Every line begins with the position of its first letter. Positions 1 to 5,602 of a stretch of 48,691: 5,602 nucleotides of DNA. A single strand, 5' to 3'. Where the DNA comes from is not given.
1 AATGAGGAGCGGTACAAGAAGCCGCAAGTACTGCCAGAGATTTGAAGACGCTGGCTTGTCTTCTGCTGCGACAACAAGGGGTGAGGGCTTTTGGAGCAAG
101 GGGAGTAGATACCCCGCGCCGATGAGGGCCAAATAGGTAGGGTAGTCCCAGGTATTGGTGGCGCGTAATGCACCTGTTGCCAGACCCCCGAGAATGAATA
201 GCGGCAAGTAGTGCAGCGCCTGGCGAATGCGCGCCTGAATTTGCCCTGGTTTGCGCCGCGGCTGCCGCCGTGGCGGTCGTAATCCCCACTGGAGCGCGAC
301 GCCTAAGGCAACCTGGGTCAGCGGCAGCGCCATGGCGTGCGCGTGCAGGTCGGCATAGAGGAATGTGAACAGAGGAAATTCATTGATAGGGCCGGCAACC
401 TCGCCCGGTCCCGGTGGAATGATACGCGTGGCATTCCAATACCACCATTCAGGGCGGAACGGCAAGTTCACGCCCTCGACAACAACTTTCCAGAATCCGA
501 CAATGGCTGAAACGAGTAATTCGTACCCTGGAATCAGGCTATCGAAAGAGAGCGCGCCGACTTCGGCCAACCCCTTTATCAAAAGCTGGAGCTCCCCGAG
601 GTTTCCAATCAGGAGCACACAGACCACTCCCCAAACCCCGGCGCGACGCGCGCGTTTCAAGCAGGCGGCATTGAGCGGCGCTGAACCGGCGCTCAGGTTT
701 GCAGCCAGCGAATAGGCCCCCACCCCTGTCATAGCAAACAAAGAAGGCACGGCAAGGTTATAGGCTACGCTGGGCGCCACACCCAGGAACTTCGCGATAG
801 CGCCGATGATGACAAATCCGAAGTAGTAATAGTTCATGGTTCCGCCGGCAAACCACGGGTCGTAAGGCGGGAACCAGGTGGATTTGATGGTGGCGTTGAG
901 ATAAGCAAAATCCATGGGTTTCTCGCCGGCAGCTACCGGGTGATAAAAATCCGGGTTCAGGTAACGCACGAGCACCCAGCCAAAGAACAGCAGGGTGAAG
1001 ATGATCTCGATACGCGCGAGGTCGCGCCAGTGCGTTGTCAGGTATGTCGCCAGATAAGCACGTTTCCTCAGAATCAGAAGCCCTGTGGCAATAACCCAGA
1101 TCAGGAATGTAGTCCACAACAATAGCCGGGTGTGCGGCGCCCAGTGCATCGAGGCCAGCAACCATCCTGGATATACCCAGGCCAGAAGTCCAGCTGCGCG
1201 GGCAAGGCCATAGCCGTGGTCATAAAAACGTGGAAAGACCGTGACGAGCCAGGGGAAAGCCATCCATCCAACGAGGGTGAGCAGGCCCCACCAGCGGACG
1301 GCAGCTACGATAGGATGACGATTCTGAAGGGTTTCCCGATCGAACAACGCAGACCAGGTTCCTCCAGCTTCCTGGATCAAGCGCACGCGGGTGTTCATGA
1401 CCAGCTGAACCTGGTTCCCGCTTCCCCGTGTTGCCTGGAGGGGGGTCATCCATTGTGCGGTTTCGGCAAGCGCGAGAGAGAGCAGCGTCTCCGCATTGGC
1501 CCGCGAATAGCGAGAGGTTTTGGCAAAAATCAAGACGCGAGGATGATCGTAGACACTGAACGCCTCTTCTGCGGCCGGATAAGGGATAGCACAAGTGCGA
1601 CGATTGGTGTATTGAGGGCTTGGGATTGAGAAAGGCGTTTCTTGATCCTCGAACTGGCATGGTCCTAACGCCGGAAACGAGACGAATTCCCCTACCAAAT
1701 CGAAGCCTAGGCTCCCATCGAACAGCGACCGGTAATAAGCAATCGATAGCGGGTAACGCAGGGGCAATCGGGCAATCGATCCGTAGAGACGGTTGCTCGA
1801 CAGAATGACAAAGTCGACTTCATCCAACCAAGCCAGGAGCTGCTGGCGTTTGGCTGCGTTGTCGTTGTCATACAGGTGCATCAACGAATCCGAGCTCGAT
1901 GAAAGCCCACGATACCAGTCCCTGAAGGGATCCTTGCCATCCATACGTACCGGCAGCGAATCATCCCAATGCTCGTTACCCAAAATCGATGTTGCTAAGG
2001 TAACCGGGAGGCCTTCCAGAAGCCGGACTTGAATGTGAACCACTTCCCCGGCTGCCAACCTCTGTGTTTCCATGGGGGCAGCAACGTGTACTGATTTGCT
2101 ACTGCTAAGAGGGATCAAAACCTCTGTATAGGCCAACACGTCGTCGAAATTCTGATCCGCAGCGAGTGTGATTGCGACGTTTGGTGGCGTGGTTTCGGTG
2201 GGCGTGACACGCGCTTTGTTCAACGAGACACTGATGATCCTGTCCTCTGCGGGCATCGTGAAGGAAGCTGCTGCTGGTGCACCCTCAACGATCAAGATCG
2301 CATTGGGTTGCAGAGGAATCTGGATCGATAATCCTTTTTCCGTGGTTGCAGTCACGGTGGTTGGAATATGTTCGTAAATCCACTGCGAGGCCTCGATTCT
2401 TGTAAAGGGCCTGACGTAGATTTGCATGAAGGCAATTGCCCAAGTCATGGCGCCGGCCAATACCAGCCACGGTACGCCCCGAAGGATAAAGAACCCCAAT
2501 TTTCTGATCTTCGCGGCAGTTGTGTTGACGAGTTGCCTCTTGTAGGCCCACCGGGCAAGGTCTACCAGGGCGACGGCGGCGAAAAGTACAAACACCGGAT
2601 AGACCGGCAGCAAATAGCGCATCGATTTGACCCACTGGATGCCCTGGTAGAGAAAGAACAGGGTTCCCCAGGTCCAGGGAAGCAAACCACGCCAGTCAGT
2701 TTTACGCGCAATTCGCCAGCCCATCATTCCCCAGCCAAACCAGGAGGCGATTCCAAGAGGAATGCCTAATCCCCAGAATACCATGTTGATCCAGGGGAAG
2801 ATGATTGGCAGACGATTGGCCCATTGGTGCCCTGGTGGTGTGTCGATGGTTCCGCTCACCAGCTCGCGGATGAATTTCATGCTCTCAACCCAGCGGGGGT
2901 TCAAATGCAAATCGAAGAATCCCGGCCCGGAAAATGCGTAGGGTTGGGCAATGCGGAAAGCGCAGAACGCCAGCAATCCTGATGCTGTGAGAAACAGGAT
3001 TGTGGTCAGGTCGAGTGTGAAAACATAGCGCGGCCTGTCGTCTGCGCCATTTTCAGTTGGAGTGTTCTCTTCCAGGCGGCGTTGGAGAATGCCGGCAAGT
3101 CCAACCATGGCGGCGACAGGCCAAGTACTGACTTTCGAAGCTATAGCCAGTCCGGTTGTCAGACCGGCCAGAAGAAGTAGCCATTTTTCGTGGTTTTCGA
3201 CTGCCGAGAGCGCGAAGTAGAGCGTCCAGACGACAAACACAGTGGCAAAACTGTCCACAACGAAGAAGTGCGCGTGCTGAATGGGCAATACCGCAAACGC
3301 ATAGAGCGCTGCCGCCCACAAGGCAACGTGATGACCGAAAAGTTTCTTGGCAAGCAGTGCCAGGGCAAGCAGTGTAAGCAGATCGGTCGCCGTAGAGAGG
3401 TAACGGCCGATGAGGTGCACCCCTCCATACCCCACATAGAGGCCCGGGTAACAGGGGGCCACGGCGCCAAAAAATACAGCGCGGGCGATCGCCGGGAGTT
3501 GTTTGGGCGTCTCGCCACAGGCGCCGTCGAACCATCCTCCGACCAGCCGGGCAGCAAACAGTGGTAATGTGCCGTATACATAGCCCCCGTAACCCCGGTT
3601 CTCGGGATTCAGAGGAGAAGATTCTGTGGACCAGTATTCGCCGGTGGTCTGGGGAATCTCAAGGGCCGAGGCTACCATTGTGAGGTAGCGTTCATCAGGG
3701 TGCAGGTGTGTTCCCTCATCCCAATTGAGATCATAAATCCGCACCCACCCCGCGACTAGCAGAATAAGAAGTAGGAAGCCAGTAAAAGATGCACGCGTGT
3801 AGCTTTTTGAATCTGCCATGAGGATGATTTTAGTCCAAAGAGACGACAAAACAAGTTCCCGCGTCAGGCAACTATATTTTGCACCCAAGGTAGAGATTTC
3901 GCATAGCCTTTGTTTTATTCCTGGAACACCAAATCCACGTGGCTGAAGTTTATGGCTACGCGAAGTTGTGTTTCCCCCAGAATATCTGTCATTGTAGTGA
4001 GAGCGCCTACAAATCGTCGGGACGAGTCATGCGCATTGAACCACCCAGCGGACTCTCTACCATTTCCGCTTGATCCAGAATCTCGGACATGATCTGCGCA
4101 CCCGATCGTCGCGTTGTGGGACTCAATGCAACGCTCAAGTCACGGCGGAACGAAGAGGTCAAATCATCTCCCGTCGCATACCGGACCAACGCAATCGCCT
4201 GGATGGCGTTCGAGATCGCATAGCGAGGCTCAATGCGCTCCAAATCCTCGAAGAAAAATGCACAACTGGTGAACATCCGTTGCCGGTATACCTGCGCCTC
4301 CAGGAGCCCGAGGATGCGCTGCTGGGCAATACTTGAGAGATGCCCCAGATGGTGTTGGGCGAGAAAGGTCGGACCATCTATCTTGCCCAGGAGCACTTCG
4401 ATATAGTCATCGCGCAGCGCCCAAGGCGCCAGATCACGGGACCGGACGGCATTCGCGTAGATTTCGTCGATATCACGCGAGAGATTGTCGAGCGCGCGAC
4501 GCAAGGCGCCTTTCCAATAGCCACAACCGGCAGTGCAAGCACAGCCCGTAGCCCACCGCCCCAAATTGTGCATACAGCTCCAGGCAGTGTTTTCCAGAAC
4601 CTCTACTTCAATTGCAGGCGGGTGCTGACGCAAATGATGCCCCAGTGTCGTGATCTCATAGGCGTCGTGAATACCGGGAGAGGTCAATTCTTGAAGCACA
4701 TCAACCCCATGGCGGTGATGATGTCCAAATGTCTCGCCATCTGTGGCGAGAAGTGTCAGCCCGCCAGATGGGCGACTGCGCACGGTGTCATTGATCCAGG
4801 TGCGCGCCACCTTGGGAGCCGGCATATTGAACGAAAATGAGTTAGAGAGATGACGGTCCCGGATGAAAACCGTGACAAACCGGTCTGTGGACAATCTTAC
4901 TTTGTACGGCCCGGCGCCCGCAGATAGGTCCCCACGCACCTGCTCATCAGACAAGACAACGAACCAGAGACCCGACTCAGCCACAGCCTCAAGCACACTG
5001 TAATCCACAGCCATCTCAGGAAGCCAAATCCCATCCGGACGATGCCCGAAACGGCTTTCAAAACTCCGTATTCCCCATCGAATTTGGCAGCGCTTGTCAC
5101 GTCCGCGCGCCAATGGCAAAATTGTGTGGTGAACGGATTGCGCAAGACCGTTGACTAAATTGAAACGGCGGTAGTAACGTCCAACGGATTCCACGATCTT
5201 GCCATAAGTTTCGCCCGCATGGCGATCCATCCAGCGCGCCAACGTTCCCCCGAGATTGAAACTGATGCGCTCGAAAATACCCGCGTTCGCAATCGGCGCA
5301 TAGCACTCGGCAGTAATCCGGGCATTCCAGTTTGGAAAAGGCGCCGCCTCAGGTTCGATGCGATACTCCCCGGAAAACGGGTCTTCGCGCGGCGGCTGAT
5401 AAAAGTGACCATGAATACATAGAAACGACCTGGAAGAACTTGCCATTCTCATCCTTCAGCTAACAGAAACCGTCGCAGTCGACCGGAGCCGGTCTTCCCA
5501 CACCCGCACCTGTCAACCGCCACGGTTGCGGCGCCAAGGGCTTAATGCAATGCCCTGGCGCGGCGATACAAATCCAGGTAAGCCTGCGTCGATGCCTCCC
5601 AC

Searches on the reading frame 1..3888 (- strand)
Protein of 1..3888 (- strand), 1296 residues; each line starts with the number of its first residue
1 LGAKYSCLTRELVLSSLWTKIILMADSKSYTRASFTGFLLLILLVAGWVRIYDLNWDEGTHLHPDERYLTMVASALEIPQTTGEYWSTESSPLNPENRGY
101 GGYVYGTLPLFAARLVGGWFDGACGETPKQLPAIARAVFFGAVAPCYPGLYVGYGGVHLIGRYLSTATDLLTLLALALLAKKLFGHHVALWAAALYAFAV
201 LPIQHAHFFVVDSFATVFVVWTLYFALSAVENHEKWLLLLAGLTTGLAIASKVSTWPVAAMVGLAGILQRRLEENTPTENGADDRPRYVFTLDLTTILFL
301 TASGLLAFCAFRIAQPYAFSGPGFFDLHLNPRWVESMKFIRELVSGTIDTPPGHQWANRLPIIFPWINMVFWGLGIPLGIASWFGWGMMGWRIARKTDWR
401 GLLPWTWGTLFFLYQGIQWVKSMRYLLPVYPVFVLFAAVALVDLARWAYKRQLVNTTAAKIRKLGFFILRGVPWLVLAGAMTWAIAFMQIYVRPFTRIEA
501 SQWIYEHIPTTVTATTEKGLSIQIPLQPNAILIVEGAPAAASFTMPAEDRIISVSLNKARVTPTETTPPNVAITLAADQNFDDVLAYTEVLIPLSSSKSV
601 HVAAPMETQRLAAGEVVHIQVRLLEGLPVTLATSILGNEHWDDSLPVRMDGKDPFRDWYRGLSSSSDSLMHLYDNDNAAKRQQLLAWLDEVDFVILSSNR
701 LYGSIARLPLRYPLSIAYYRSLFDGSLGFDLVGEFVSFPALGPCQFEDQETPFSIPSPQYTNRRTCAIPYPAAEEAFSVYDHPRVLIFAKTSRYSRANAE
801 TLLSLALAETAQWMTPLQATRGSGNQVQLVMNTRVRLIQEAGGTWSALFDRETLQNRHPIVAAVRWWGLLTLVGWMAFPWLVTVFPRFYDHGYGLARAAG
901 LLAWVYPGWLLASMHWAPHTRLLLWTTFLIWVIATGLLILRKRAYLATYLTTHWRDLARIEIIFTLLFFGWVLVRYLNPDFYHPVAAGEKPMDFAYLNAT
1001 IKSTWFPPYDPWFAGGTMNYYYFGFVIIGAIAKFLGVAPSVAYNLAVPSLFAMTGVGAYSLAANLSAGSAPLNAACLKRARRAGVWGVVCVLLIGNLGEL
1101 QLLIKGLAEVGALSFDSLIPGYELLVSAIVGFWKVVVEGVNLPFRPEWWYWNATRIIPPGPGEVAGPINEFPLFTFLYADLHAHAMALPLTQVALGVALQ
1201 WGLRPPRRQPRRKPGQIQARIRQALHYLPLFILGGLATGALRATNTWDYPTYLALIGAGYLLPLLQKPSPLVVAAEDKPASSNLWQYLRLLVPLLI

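Call 37: search_protein_families(library=pfam, proteins=[window:1-3888:-], max_evalue=0.00001)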
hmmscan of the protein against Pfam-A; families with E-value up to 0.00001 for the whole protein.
window:1-3888:- (1296 aa): 2 families
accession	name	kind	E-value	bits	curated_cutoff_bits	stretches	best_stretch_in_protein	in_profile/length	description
PF10060.15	DUF2298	-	1.9e-83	281.5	27.8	1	905-1262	3-304/488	Uncharacterized membrane protein (DUF2298)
PF13231.12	PMT_2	-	3.2e-11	44.2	26.1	1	162-260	25-123/160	Dolichyl-phosphate-mannose-protein mannosyltransferase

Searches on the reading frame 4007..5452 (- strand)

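Call 37: search_protein_families(library=pfam, proteins=[window:4007-5452:-], max_evalue=0.00001)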
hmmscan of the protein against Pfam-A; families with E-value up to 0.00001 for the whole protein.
window:4007-5452:- (481 aa): 2 families
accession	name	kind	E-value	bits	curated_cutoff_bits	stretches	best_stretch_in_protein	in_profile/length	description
PF12055.13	DUF3536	-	1.3e-26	94.1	25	1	313-462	5-157/284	Domain of unknown function (DUF3536)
PF03065.20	Glyco_hydro_57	-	7.3e-19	68.6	21.2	1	100-258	103-262/291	Glycosyl hydrolase family 57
